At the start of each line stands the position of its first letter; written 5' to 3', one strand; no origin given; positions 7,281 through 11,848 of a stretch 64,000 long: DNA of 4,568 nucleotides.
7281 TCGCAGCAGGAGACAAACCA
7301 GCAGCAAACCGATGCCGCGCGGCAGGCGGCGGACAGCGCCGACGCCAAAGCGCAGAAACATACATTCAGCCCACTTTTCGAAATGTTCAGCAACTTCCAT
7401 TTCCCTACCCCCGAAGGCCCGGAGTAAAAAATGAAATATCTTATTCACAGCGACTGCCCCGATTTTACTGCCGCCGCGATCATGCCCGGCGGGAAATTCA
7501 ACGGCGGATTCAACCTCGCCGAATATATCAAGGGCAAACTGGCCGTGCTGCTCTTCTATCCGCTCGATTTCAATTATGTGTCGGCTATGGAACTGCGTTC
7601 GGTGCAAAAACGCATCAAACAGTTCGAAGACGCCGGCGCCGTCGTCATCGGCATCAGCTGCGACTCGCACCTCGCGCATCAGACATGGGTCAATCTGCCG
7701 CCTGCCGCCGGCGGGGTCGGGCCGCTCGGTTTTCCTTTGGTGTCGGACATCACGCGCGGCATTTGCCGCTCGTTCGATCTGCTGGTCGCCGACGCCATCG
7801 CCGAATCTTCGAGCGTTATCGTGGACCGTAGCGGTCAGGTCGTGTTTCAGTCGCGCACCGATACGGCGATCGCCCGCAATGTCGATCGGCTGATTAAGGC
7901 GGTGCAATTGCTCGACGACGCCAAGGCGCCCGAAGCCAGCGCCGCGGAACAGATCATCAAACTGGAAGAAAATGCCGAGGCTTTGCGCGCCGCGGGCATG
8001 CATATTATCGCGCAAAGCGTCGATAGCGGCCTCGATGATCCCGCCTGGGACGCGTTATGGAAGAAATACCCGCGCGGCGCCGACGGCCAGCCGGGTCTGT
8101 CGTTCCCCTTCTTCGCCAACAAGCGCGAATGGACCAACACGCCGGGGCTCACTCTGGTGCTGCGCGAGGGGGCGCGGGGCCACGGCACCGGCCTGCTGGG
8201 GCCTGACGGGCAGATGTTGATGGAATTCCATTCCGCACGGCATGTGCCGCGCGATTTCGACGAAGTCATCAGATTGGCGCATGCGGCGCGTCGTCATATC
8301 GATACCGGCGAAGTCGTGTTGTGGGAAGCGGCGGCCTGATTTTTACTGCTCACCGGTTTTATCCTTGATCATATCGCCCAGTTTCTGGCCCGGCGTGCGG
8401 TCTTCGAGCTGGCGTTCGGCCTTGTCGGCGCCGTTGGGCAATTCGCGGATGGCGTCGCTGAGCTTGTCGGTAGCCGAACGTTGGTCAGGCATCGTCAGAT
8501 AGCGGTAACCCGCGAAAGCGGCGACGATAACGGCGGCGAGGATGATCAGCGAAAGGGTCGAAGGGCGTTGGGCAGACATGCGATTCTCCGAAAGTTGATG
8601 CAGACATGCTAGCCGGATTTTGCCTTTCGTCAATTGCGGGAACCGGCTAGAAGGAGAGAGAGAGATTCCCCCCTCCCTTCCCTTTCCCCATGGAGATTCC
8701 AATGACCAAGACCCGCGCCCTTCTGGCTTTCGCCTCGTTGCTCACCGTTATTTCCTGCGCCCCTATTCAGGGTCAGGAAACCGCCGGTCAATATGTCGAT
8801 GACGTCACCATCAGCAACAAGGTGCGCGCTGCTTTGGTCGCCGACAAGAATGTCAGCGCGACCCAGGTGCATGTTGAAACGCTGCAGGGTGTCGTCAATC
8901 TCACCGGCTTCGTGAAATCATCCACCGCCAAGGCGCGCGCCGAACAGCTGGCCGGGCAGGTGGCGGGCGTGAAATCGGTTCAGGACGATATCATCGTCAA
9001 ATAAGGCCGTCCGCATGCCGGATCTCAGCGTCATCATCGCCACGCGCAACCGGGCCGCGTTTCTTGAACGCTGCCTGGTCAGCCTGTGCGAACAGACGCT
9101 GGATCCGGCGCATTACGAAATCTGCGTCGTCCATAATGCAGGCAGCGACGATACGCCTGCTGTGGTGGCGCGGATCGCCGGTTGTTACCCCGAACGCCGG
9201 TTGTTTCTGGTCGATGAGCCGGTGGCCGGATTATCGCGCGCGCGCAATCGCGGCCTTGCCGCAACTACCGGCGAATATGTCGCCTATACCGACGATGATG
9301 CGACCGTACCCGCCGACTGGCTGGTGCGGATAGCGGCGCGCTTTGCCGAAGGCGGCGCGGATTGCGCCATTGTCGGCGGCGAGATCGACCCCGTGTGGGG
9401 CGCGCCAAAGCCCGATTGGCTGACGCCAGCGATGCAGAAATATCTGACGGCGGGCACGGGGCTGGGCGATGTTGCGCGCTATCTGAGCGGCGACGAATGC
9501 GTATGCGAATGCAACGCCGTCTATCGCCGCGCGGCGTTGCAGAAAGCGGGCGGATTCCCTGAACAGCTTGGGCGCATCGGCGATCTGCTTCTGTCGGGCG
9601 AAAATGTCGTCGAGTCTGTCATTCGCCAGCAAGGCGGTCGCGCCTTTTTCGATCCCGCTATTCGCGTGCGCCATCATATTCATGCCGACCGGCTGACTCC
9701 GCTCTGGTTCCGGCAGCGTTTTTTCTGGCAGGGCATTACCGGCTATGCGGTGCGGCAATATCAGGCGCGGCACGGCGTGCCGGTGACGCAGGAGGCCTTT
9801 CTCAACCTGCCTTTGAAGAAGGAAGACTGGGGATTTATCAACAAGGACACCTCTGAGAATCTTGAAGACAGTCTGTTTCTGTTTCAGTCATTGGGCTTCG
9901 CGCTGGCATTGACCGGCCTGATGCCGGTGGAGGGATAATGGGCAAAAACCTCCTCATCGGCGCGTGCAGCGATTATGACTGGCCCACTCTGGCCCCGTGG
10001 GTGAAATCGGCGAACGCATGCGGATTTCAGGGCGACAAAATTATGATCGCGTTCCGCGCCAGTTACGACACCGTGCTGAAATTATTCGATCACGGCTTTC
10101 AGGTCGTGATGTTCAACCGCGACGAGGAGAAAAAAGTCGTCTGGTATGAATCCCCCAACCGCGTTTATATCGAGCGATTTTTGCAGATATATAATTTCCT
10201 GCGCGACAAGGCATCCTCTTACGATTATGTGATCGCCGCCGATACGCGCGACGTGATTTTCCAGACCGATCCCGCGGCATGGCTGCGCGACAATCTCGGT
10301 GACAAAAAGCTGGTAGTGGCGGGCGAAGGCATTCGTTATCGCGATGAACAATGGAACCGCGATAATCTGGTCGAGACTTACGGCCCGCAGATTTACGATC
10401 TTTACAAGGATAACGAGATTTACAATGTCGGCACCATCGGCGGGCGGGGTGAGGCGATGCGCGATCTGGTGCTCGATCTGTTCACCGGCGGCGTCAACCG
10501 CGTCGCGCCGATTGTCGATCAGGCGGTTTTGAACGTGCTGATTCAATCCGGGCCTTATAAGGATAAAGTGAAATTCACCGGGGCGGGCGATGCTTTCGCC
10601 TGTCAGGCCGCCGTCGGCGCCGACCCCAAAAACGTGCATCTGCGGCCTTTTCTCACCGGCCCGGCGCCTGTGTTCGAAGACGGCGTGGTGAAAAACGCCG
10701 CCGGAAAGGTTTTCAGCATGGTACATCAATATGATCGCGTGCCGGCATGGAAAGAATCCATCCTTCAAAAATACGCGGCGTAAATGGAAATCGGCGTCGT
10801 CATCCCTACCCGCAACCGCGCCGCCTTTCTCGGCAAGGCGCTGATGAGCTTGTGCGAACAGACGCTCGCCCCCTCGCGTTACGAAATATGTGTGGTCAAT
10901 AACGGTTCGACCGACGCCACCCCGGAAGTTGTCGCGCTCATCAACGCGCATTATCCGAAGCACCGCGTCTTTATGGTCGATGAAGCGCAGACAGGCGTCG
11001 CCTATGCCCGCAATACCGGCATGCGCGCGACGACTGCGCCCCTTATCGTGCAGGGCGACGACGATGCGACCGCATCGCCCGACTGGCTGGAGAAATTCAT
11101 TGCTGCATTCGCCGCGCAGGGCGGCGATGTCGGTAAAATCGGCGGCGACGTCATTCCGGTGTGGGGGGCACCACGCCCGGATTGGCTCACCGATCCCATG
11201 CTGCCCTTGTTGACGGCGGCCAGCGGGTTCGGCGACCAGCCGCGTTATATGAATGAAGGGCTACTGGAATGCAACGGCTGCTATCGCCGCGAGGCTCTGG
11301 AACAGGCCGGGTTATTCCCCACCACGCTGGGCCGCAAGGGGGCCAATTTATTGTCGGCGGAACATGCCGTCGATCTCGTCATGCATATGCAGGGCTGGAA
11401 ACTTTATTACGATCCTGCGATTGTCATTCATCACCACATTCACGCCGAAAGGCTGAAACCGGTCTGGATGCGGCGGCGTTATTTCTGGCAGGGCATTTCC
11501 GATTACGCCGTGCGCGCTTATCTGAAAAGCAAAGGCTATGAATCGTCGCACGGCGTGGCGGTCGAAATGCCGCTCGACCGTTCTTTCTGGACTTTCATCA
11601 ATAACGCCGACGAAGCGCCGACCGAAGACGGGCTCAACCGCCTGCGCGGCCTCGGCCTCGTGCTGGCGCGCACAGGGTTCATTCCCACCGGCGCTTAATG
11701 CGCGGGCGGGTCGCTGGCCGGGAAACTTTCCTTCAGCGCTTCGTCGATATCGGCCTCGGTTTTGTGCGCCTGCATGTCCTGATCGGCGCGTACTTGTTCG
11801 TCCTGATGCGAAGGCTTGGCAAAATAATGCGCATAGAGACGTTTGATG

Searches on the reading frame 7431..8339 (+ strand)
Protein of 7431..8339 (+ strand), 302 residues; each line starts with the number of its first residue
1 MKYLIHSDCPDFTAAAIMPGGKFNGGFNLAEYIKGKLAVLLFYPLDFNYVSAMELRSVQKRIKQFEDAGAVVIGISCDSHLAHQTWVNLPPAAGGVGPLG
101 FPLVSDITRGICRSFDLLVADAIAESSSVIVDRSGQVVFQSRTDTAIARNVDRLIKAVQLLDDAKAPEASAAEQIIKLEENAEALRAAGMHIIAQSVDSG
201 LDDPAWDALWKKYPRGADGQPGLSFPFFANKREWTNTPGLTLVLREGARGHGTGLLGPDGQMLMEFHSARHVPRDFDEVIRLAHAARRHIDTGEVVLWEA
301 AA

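Call 66: search_protein_families(library=pfam, proteins=[window:7431-8339:+], max_evalue=0.0001)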
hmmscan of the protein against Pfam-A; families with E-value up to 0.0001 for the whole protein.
window:7431-8339:+ (302 aa): 2 families
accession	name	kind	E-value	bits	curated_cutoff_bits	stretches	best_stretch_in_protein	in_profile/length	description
PF00578.27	AhpC-TSA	-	4.3e-23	82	26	1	7-138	3-122/124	AhpC/TSA family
PF08534.16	Redoxin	-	6.2e-05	23.3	26.6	0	27-143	21-134/148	Redoxin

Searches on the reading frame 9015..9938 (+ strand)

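Call 66: search_protein_families(library=pfam, proteins=[window:9015-9938:+], max_evalue=0.0001)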
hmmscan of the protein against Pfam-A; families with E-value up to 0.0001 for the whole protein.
window:9015-9938:+ (307 aa): 2 families
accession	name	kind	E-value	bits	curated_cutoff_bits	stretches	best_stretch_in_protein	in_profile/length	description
PF00535.33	Glycos_transf_2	-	2.5e-26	93.1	23.3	1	5-177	1-166/168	Glycosyl transferase family 2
PF13641.12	Glyco_tranf_2_3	-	5.4e-08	33.6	27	1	2-123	1-122/230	Glycosyltransferase like family 2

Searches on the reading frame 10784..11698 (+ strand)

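Call 66: search_protein_families(library=pfam, proteins=[window:10784-11698:+], max_evalue=0.0001)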
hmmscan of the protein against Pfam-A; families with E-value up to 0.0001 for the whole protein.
window:10784-11698:+ (304 aa): 3 families
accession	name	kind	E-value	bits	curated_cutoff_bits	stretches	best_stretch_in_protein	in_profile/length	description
PF00535.33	Glycos_transf_2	-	2.8e-24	86.4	23.3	1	5-114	2-108/168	Glycosyl transferase family 2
PF13641.12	Glyco_tranf_2_3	-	7.5e-11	42.9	27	1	3-123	3-123/230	Glycosyltransferase like family 2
PF10111.15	Glyco_tranf_2_2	-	2.1e-05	24.6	27.3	1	30-106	27-103/276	Glycosyltransferase like family 2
